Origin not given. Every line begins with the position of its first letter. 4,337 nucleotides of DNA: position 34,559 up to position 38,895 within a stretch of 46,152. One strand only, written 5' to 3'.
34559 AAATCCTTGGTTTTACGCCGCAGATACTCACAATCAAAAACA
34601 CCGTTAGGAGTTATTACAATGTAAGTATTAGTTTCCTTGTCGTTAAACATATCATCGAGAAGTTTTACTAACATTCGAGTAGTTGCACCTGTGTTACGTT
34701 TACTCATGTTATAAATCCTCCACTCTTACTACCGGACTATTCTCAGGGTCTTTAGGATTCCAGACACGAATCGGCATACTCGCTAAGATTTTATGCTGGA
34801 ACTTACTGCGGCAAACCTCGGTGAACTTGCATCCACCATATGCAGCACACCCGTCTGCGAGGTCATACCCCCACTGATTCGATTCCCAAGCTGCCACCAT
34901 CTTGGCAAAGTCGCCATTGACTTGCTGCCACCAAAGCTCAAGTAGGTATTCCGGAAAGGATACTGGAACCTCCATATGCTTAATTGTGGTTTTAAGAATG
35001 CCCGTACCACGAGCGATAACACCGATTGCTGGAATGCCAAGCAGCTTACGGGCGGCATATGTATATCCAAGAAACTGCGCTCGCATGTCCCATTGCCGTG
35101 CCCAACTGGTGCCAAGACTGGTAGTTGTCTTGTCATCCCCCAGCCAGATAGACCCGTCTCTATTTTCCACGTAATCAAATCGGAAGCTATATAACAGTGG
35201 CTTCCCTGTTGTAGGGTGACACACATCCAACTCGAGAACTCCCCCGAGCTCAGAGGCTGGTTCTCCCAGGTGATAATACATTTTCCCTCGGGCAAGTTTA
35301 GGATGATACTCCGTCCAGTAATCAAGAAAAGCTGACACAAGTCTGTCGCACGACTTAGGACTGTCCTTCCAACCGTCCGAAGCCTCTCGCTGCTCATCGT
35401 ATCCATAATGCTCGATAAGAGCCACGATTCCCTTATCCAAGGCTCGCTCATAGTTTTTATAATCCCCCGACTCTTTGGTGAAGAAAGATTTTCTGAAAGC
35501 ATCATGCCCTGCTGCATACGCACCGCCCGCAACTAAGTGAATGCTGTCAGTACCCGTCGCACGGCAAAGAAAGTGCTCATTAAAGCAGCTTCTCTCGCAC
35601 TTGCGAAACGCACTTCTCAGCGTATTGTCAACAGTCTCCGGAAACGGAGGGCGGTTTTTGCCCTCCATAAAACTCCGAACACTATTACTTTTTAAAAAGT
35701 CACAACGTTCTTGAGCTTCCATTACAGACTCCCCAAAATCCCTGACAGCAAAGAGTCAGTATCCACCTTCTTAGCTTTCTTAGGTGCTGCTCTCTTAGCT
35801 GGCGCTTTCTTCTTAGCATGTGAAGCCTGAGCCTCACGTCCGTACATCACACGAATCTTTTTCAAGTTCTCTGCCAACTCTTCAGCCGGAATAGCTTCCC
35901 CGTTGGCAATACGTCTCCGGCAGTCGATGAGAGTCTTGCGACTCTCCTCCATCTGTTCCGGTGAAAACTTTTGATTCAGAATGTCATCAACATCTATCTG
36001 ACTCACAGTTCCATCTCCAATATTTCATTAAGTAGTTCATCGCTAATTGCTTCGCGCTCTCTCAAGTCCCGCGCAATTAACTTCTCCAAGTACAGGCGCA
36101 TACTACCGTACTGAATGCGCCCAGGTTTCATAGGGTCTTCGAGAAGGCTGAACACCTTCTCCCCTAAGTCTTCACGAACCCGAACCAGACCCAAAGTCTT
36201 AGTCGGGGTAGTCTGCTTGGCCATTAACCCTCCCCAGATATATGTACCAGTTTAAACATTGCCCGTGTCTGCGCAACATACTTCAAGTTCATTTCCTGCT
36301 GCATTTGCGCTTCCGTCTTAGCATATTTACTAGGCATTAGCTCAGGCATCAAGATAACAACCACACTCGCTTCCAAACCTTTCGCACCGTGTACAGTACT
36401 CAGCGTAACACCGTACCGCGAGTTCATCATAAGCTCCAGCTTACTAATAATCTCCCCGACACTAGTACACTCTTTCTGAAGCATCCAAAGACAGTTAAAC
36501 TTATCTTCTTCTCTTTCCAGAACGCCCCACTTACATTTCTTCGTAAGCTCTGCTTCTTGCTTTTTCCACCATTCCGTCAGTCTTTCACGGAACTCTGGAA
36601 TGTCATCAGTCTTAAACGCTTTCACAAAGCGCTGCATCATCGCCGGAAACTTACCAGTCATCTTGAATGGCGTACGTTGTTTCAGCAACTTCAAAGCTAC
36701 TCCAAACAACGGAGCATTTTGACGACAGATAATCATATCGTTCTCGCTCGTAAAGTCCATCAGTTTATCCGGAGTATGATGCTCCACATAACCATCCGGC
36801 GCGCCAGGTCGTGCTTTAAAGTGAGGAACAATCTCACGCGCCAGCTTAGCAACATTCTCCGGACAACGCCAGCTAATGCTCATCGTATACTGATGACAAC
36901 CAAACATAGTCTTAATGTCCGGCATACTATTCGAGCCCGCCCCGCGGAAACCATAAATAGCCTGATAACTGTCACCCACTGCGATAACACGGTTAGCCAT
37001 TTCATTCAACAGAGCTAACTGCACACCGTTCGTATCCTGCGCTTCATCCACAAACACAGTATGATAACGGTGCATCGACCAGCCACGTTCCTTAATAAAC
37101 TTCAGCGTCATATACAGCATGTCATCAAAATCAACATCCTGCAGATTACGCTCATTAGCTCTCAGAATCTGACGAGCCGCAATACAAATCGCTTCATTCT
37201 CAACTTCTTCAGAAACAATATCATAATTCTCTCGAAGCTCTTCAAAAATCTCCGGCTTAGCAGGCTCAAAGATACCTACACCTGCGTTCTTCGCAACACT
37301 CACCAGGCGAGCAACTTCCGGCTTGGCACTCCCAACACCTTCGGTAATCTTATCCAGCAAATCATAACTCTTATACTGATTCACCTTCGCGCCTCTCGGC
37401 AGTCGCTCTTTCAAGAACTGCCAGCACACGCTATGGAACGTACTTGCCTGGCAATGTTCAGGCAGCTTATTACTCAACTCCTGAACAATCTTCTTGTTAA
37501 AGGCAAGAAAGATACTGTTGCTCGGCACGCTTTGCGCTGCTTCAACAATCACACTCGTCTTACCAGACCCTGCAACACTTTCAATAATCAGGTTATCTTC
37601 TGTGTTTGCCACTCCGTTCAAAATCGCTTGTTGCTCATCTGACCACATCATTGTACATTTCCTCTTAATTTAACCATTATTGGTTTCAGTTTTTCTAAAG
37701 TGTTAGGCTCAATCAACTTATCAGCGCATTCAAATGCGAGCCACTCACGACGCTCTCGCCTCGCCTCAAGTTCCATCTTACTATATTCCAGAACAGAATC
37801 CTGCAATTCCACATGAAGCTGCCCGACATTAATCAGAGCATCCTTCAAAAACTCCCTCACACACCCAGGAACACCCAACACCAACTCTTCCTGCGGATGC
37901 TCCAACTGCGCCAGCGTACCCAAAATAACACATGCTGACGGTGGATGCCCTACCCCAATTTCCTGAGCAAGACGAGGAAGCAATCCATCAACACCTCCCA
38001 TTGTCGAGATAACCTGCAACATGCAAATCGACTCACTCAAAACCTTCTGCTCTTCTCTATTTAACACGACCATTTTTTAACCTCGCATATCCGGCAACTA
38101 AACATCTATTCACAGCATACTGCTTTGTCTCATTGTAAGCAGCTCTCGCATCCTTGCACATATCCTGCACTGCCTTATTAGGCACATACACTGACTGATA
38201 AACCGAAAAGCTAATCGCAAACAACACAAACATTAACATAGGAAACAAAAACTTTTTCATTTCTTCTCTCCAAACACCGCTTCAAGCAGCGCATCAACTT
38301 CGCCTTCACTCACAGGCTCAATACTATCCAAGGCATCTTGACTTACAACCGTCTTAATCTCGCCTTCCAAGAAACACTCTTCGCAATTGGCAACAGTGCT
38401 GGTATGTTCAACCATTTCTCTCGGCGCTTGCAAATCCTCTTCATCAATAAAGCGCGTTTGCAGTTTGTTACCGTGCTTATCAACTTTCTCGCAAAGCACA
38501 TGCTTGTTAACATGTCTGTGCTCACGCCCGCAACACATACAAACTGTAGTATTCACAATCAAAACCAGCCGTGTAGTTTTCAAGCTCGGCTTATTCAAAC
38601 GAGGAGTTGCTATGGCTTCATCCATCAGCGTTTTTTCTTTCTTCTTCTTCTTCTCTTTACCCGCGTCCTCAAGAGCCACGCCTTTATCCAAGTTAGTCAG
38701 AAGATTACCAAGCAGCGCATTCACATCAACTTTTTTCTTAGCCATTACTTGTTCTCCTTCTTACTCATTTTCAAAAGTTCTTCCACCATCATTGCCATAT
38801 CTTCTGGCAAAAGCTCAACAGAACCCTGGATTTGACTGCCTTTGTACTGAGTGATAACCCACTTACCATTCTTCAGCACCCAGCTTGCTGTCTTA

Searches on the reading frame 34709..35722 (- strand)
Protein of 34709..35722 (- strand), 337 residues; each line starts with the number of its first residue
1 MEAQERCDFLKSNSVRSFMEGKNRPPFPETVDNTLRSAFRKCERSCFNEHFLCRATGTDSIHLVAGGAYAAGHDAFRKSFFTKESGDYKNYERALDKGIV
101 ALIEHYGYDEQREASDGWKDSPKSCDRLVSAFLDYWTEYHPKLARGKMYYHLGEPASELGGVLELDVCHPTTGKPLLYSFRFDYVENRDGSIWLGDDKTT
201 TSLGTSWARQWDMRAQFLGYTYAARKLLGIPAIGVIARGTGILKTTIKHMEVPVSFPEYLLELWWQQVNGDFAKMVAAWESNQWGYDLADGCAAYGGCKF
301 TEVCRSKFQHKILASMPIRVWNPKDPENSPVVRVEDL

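Call 9: search_protein_families(library=phrogs, proteins=[window:34709-35722:-], max_evalue=0.01)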
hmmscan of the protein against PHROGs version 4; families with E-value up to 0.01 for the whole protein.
window:34709-35722:- (337 aa): 1 family
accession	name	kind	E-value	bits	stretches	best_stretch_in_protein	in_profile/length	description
phrog_1218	-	DNA, RNA and nucleotide metabolism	3.4e-07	30.8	1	36-235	15-201/364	exonuclease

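Call 24: search_protein_families(library=pfam, proteins=[window:34709-35722:-], max_evalue=0.01)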
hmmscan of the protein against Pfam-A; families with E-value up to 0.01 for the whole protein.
window:34709-35722:- (337 aa): 1 family
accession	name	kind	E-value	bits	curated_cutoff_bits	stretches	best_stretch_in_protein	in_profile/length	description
PF12705.13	PDDEXK_1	-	0.0032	17.9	22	1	181-305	127-247/247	PD-(D/E)XK nuclease superfamily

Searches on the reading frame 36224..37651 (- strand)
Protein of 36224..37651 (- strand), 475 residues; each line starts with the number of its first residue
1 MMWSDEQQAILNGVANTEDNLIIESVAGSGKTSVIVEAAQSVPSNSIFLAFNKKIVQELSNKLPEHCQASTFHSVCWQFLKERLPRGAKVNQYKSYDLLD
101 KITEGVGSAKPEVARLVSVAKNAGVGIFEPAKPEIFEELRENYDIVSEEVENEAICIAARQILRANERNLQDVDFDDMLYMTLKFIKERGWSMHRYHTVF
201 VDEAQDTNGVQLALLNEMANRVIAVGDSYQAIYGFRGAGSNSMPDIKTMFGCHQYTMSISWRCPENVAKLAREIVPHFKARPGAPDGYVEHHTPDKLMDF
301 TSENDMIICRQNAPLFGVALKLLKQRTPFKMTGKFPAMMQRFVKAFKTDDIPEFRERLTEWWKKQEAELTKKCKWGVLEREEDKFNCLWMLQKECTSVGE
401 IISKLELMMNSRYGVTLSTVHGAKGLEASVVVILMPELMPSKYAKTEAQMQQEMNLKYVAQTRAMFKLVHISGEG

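Call 9: search_protein_families(library=phrogs, proteins=[window:36224-37651:-], max_evalue=0.01)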
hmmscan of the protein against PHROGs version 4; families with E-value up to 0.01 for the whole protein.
window:36224-37651:- (475 aa): 3 families
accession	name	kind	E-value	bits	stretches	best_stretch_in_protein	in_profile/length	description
phrog_1967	-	DNA, RNA and nucleotide metabolism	5.5e-111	373.4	1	1-470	151-666/776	DNA helicase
phrog_325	-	DNA, RNA and nucleotide metabolism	7.4e-07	28.8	1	1-75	469-549/986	Dda-like helicase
phrog_170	-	other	0.0012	19.3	0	5-40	78-113/323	PhoH-like phosphate starvation-inducible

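Call 24: search_protein_families(library=pfam, proteins=[window:36224-37651:-], max_evalue=0.01)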
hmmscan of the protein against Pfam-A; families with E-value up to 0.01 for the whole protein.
window:36224-37651:- (475 aa): 7 families
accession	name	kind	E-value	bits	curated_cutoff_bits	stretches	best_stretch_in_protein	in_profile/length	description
PF00580.27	UvrD-helicase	-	2.9e-27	96.5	23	1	11-243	6-263/271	UvrD/REP helicase N-terminal domain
PF13245.12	AAA_19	-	9.4e-14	52.2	25.1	1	15-236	8-134/134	AAA domain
PF13361.12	UvrD_C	-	4.3e-11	43.3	25.6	1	408-469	280-344/350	UvrD-like helicase C-terminal domain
PF01443.25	Viral_helicase1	-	8.4e-10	39.3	21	0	22-57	2-37/228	Viral superfamily 1 RNA helicase core domain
PF13604.12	AAA_30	-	3.4e-06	27.4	27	1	4-78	3-79/191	AAA domain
PF13538.12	UvrD_C_2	-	9.7e-06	25.8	27.4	1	415-468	2-49/52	UvrD-like helicase C-terminal domain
PF04851.21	ResIII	-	0.00041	20.7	22.5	1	7-66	8-76/164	Type III restriction enzyme, res subunit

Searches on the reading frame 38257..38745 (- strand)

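Call 8: search_protein_families(library=phrogs, proteins=[window:38257-38745:-], max_evalue=0.01)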
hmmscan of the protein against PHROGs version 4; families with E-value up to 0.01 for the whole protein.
window:38257-38745:- (162 aa): 0 families

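Call 23: search_protein_families(library=pfam, proteins=[window:38257-38745:-], max_evalue=0.1)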
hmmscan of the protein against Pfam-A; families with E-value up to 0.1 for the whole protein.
window:38257-38745:- (162 aa): 1 family
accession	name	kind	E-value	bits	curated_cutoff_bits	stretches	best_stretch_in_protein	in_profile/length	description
PF06491.16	Disulph_isomer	-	0.0079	16.8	25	1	56-158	32-132/136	Disulphide isomerase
